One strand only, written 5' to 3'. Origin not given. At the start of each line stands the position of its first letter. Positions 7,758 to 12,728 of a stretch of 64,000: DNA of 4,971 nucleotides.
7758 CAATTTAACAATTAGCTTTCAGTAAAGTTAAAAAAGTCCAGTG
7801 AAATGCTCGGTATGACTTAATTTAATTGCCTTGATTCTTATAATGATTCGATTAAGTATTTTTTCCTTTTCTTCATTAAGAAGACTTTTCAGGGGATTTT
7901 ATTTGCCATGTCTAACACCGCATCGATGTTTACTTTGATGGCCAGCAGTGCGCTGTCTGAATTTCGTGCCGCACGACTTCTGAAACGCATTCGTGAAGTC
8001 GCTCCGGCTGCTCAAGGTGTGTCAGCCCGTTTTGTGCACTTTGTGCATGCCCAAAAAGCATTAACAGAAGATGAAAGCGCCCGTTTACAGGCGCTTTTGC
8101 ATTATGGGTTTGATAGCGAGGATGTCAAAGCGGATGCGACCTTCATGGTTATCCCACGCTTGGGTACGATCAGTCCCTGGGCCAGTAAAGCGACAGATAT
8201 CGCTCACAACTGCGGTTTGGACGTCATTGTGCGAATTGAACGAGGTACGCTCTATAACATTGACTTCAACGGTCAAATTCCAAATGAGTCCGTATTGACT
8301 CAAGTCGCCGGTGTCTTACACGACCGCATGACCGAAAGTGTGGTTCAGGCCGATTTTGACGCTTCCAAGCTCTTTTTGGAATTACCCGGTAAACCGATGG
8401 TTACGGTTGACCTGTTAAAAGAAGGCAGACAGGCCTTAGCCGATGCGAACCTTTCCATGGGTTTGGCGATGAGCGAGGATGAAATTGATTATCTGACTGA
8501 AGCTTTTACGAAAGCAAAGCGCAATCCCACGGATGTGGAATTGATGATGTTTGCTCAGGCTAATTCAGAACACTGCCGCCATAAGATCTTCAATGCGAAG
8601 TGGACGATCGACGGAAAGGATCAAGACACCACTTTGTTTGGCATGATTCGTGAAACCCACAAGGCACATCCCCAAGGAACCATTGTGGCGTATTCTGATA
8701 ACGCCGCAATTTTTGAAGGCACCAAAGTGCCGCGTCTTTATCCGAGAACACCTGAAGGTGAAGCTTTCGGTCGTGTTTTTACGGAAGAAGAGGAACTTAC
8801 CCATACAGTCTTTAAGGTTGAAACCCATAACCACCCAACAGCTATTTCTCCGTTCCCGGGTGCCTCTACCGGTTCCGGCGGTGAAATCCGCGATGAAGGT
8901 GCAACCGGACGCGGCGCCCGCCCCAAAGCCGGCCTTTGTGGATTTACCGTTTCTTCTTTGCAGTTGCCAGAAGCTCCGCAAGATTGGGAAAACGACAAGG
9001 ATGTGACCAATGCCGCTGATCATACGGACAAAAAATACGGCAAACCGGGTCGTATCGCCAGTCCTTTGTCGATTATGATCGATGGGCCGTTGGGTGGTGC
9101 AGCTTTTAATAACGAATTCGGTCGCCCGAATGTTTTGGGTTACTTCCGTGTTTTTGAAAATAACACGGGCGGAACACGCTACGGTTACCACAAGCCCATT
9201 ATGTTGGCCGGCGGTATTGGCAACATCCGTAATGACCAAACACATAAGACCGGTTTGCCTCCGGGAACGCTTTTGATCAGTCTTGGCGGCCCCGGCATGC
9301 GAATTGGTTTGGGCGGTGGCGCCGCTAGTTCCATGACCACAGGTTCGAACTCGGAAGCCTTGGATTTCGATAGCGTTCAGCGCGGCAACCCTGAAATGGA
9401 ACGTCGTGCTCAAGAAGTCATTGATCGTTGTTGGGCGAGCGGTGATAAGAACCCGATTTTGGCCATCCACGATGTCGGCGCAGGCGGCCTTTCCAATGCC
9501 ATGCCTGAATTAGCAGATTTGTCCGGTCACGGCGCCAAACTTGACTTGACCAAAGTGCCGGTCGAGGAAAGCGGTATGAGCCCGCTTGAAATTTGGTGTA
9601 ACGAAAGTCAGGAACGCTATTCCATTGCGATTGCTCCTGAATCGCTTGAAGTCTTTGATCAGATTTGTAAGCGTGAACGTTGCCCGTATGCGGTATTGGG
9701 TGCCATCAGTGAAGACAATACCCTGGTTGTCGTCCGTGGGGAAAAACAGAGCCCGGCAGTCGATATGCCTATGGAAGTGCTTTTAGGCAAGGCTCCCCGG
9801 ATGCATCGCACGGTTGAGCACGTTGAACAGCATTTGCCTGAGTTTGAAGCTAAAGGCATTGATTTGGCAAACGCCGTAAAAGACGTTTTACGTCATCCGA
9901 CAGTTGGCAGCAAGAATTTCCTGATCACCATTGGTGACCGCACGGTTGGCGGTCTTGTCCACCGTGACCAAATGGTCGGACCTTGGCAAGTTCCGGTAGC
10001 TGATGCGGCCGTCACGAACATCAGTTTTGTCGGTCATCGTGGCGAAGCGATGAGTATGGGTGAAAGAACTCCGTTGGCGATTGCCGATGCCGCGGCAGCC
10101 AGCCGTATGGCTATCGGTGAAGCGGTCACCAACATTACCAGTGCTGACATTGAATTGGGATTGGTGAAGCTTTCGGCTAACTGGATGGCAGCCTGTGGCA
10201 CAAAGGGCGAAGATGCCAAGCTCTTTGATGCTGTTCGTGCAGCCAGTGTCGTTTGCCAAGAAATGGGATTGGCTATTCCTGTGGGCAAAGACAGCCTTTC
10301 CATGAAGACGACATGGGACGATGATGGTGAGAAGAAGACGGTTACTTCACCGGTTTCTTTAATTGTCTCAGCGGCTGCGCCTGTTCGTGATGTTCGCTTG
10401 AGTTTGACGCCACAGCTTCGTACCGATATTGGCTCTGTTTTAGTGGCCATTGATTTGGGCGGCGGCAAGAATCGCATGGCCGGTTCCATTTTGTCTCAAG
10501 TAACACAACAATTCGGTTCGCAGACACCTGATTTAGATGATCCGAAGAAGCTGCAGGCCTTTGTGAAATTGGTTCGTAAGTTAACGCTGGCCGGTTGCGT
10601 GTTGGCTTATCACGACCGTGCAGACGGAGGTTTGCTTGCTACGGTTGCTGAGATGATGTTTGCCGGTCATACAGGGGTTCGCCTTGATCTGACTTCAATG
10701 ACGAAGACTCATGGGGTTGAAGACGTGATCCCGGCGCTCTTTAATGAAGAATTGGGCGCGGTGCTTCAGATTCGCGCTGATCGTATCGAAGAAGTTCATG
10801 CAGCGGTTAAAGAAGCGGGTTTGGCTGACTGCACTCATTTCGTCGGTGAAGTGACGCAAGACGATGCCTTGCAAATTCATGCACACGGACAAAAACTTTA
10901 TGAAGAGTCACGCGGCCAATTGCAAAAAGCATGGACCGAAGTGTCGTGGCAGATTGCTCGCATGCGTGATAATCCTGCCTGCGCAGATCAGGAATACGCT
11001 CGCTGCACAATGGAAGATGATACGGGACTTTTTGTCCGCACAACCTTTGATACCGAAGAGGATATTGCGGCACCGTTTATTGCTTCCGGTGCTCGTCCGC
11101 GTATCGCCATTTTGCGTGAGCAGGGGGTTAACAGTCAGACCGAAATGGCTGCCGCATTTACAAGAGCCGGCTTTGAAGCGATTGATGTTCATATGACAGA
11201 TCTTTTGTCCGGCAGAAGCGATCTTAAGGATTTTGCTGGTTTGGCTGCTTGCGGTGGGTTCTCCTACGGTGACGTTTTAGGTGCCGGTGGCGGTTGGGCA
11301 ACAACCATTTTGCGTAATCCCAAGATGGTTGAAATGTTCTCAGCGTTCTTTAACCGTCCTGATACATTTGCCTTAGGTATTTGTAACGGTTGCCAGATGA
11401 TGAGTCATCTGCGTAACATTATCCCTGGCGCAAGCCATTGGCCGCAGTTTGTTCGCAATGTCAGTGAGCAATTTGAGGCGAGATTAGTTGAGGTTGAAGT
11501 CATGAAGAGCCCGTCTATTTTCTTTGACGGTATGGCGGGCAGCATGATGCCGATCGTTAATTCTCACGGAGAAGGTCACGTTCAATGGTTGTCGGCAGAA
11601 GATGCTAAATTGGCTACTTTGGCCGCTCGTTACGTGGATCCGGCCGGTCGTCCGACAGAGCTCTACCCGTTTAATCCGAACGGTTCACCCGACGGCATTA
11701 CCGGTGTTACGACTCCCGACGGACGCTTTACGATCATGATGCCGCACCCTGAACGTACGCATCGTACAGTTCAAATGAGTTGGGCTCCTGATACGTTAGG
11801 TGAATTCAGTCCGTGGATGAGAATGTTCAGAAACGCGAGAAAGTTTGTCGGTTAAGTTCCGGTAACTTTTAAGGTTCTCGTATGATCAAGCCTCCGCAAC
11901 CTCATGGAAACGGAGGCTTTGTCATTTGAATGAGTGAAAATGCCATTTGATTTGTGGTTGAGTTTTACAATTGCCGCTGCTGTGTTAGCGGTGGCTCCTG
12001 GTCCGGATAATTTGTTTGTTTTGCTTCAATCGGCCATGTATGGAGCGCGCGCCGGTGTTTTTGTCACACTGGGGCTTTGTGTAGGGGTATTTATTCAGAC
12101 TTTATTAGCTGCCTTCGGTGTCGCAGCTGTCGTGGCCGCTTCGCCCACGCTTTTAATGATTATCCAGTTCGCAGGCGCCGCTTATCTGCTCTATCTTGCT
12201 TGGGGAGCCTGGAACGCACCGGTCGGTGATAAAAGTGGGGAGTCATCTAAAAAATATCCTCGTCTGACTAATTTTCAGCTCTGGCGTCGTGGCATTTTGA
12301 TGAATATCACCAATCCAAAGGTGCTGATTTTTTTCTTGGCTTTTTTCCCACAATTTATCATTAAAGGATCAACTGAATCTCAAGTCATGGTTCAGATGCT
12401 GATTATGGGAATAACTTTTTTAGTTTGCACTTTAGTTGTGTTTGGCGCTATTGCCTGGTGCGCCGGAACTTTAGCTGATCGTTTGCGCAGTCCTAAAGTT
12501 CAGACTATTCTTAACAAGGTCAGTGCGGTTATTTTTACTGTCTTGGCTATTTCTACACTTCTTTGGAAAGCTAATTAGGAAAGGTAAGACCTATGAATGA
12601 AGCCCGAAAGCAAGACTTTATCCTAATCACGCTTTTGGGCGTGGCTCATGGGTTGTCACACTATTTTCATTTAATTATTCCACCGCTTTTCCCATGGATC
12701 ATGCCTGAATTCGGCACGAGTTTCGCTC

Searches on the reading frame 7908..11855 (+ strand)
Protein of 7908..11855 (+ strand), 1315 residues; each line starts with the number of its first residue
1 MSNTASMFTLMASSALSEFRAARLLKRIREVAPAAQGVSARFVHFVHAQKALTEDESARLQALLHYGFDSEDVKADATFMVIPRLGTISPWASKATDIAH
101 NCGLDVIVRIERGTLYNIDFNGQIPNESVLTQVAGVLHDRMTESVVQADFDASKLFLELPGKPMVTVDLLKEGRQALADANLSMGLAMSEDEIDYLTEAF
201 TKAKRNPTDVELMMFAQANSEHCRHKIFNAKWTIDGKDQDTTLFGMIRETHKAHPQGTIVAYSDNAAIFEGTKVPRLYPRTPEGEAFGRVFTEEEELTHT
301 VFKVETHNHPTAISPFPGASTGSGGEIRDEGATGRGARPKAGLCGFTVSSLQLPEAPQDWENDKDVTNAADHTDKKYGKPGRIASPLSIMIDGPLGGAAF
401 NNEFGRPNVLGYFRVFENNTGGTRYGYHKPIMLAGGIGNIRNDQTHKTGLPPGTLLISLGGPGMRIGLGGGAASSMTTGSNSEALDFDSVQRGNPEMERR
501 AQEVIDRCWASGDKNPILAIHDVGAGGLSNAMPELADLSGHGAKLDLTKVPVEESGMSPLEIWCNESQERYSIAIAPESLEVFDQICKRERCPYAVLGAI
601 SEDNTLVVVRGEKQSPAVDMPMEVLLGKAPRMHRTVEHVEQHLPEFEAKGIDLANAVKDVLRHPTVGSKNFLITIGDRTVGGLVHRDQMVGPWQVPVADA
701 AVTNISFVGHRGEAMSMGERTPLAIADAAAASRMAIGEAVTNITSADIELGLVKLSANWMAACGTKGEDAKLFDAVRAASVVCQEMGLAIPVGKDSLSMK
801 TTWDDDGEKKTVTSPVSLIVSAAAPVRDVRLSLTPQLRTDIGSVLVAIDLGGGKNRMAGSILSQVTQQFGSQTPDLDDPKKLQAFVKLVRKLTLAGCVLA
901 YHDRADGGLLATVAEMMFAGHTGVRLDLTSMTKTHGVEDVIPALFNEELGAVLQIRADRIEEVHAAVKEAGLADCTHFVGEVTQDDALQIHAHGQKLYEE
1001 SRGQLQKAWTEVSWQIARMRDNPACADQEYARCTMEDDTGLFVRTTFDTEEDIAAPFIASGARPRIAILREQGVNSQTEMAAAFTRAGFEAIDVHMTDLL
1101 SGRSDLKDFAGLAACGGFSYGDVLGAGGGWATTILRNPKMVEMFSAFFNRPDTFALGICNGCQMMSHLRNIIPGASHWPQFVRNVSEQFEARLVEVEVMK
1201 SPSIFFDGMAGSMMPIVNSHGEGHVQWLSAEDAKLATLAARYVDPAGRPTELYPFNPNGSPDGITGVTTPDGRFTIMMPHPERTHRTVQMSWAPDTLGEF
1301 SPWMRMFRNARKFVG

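Call 84: search_protein_families(library=pfam, proteins=[window:7908-11855:+], max_evalue=0.00001)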
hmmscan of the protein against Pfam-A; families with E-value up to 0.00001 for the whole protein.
window:7908-11855:+ (1315 aa): 5 families
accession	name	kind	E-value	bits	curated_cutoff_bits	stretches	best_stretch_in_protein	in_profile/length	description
PF13507.12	GATase_5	-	6e-102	340.6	27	1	1063-1314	1-260/260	CobB/CobQ-like glutamine amidotransferase domain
PF22689.1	FGAR-AT_PurM_N-like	-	1.2e-72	243.3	27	1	668-825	1-160/160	FGAR-AT PurM_N-like domain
PF02769.27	AIRS_C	-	8.5e-50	169.4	23.1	2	452-608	2-153/156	AIR synthase related protein, C-terminal domain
PF18076.6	FGAR-AT_N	-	3.4e-38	130.6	26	1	41-156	1-115/115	Formylglycinamide ribonucleotide amidotransferase N-terminal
PF18072.6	FGAR-AT_linker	-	3.4e-23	82.3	26.6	1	177-226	1-50/50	Formylglycinamide ribonucleotide amidotransferase linker domain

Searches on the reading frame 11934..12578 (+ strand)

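Call 84: search_protein_families(library=pfam, proteins=[window:11934-12578:+], max_evalue=0.00001)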
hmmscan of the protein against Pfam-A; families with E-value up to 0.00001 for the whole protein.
window:11934-12578:+ (214 aa): 1 family
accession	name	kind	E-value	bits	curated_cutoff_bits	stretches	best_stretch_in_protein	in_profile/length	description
PF01810.24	LysE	-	9e-35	120.4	25.6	1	17-208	2-189/193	LysE type translocator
